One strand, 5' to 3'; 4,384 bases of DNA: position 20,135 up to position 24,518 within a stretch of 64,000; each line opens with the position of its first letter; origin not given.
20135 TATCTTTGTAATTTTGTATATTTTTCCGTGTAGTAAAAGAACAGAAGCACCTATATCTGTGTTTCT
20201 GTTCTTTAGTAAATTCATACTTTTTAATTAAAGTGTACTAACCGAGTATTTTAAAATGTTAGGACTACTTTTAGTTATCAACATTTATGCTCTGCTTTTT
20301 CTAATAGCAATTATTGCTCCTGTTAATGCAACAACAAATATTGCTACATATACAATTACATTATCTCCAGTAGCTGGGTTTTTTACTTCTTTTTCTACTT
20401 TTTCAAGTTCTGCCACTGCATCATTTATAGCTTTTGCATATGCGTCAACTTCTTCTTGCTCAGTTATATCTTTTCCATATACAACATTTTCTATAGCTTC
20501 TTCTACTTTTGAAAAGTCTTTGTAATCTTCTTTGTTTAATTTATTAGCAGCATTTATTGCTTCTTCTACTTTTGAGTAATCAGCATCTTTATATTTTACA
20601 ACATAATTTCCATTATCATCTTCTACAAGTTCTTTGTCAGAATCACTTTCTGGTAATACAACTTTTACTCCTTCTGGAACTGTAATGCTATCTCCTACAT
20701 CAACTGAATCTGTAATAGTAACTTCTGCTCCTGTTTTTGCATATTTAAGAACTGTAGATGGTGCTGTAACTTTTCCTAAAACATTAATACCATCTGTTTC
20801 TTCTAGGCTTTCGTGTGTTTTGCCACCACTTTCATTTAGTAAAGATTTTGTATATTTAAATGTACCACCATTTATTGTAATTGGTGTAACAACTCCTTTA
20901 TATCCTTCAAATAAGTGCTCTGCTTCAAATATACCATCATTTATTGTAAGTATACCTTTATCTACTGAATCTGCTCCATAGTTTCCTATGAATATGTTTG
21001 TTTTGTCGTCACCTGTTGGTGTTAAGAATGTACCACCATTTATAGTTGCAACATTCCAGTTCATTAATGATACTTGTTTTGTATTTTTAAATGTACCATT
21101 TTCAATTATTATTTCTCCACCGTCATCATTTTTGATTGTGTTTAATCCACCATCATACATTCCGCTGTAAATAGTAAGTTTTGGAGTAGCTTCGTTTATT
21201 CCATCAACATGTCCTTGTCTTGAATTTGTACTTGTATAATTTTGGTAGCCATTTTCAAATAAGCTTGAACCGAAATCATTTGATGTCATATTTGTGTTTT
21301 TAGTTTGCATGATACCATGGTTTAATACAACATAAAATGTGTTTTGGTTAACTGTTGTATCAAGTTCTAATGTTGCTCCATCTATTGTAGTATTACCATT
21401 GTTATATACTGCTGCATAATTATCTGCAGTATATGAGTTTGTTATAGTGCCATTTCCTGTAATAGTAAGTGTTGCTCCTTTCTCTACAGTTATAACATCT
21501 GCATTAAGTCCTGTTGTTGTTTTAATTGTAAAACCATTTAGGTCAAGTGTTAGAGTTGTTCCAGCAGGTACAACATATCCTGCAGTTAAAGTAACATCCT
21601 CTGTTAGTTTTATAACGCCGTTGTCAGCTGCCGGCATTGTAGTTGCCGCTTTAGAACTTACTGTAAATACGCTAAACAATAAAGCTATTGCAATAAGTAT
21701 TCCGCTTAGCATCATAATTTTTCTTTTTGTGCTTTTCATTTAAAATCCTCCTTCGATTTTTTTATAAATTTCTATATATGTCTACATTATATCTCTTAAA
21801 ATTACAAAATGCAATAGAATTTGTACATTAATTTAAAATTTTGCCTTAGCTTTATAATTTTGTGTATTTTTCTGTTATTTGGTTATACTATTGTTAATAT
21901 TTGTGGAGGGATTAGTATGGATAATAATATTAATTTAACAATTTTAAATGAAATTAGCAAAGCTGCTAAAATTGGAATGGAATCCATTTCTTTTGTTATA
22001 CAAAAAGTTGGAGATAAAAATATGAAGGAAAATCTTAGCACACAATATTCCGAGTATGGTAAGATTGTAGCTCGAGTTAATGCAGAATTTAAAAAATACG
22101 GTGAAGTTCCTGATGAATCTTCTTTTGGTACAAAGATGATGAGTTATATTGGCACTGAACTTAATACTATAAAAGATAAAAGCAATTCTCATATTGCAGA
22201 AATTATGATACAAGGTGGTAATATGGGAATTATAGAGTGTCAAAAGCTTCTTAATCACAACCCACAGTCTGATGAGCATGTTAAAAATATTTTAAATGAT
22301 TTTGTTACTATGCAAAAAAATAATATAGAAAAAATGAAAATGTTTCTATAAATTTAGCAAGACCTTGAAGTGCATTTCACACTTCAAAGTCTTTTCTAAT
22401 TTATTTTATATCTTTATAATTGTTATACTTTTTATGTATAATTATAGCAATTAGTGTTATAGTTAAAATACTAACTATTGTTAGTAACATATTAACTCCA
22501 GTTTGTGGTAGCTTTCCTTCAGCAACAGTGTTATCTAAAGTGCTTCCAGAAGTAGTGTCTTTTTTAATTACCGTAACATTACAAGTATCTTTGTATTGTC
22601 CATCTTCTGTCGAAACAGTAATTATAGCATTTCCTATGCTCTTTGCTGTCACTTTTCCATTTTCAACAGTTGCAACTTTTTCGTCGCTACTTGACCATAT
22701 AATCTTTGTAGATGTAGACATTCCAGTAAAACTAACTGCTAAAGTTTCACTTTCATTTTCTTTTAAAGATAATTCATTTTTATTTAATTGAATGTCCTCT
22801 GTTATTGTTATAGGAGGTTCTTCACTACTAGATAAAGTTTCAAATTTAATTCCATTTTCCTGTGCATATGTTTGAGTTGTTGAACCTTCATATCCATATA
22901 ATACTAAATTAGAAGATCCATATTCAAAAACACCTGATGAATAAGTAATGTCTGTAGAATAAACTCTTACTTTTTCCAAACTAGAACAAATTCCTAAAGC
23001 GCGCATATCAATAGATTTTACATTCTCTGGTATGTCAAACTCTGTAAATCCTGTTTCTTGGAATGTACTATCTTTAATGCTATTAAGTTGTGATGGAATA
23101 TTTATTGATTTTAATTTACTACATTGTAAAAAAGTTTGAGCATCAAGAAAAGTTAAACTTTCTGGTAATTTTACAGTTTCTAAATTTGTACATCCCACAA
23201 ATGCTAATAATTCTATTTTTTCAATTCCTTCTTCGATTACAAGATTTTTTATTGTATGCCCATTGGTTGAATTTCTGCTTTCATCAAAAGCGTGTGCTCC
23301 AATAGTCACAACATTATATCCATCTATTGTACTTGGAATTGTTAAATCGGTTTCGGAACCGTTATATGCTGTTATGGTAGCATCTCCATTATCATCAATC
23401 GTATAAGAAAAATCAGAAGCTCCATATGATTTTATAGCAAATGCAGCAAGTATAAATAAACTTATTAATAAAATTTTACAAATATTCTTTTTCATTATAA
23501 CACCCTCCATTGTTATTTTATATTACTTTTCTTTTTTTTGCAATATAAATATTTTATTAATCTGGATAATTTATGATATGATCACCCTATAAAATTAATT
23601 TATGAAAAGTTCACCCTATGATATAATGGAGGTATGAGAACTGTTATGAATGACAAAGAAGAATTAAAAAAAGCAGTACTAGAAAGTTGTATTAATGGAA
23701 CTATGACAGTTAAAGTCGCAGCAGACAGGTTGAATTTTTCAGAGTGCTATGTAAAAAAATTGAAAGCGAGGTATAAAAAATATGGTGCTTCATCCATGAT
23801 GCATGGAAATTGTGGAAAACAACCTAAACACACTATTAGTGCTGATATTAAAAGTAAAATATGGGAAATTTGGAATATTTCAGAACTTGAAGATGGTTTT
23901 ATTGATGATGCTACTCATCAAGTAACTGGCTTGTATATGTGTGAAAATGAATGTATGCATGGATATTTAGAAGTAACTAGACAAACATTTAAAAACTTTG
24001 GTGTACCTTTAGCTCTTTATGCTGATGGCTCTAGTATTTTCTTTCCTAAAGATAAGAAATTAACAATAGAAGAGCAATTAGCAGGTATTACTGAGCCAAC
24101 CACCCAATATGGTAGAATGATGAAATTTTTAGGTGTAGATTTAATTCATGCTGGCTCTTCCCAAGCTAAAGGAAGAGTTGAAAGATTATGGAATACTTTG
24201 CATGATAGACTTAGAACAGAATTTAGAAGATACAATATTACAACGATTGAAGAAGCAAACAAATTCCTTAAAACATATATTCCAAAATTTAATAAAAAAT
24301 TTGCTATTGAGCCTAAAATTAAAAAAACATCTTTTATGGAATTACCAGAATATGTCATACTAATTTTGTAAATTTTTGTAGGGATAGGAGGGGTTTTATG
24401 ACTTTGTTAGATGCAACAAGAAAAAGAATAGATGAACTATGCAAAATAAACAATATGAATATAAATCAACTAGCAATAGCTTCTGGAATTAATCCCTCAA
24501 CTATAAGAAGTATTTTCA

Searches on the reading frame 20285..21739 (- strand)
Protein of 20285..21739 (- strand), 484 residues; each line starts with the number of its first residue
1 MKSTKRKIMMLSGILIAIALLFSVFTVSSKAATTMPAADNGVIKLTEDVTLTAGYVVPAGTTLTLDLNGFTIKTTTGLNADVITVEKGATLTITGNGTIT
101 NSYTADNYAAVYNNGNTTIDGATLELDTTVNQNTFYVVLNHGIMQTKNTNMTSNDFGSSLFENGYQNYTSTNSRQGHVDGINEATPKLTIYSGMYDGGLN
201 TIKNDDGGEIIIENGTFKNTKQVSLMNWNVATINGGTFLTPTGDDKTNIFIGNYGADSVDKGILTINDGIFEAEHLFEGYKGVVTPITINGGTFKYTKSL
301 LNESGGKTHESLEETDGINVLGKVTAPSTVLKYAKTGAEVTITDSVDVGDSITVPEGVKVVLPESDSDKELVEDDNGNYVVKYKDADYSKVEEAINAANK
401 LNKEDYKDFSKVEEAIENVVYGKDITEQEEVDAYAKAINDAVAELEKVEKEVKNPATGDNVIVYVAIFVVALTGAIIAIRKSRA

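Call 8: search_protein_families(library=pfam, proteins=[window:20285-21739:-], max_evalue=0.01)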
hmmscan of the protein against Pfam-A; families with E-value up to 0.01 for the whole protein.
window:20285-21739:- (484 aa): 0 families

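Call 43: search_protein_families(library=ncbifam, proteins=[window:20285-21739:-], max_evalue=0.01)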
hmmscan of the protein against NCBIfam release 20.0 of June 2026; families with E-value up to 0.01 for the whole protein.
window:20285-21739:- (484 aa): 1 family
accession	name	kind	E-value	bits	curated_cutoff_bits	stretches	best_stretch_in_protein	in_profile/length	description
NF033846.1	Rumino_NPXTG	domain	0.0074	16.6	23.5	1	454-481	1-28/30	NPXTG-anchored protein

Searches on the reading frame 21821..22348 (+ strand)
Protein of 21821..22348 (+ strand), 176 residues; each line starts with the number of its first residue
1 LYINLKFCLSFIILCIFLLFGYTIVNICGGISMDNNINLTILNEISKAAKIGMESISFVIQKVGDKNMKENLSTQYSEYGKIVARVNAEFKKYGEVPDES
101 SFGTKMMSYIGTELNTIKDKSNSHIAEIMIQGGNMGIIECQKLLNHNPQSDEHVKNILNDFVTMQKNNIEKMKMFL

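Call 28: search_protein_families(library=pfam, proteins=[window:21821-22348:+], max_evalue=0.001)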
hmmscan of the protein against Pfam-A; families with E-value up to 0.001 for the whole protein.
window:21821-22348:+ (176 aa): 1 family
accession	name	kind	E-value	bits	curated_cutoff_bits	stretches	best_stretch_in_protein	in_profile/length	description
PF09537.16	DUF2383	-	0.00012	22.6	30.8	1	40-145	4-110/111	Domain of unknown function (DUF2383)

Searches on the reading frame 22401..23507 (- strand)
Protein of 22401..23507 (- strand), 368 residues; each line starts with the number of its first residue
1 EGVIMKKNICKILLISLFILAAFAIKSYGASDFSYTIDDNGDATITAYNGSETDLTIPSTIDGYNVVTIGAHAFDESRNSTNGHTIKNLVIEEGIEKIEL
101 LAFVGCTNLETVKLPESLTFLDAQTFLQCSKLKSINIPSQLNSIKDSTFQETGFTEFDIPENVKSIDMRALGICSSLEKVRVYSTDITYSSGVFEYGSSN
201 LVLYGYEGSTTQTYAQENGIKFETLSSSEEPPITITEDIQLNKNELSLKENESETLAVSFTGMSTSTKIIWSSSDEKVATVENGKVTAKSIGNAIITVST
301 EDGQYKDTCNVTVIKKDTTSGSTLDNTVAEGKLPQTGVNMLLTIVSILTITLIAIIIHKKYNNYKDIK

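Call 28: search_protein_families(library=pfam, proteins=[window:22401-23507:-], max_evalue=0.001)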
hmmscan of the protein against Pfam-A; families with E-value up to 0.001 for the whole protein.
window:22401-23507:- (368 aa): 2 families
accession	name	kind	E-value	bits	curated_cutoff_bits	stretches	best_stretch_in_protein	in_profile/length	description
PF13306.12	LRR_5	-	3.4e-22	79.1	27.7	1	84-196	11-122/127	BspA type Leucine rich repeat region (6 copies)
PF02368.24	Big_2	-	2.3e-09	37.5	22.8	1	238-311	4-79/79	Bacterial Ig-like domain (group 2)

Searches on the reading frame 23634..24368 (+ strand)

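Call 28: search_protein_families(library=pfam, proteins=[window:23634-24368:+], max_evalue=0.001)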
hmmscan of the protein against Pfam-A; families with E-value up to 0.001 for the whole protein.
window:23634-24368:+ (245 aa): 1 family
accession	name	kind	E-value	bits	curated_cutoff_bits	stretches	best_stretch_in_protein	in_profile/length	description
PF13683.12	rve_3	-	0.00075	19.6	26.5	0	170-221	7-55/67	Integrase core domain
